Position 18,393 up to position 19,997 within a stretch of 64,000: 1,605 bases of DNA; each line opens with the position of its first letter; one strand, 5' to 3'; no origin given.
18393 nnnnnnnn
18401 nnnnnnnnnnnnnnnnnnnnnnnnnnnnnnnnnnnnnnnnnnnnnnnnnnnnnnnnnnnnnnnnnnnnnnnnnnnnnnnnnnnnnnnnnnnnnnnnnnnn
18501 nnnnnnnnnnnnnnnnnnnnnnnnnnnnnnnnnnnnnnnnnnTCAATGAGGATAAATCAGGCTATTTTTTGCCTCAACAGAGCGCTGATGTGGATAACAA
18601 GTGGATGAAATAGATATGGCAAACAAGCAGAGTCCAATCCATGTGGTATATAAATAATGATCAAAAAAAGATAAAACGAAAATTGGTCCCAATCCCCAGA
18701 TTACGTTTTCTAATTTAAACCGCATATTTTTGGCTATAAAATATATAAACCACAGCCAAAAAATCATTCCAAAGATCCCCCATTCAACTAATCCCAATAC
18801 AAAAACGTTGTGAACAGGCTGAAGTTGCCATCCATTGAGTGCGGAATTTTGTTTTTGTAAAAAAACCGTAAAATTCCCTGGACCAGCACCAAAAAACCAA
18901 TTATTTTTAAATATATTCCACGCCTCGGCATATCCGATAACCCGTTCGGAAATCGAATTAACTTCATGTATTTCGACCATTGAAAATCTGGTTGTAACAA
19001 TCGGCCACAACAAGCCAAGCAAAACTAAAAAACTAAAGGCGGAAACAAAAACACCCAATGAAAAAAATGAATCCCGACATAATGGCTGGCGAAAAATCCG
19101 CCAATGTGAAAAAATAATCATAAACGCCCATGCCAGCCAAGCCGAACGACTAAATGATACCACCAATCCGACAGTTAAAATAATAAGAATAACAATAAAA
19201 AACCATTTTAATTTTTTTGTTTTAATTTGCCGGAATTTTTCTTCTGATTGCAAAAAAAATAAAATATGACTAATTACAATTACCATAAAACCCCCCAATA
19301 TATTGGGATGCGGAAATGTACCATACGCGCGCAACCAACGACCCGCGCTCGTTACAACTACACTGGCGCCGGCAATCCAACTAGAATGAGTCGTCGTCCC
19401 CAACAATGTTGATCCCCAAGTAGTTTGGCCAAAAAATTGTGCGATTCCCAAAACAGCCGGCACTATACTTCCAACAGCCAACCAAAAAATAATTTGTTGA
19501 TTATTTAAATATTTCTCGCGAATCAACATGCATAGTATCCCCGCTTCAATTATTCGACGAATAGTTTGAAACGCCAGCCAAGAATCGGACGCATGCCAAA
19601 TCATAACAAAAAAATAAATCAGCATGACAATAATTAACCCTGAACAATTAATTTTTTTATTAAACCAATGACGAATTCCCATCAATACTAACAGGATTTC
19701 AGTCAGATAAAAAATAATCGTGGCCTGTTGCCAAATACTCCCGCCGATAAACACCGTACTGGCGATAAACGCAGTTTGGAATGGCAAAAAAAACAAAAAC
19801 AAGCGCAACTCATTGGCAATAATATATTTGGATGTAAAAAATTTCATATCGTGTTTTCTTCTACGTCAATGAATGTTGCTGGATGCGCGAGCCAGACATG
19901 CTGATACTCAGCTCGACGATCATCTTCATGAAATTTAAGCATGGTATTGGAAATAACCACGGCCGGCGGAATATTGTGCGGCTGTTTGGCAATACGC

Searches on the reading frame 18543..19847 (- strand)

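Call 29: search_protein_families(library=pfam, proteins=[window:18543-19847:-], max_evalue=0.001)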
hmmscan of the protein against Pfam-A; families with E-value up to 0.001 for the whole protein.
window:18543-19847:- (434 aa): 1 family
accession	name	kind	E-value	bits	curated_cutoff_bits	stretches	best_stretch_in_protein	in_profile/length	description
PF04932.20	Wzy_C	-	6.9e-15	55.6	31.7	1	220-365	2-149/149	O-Antigen ligase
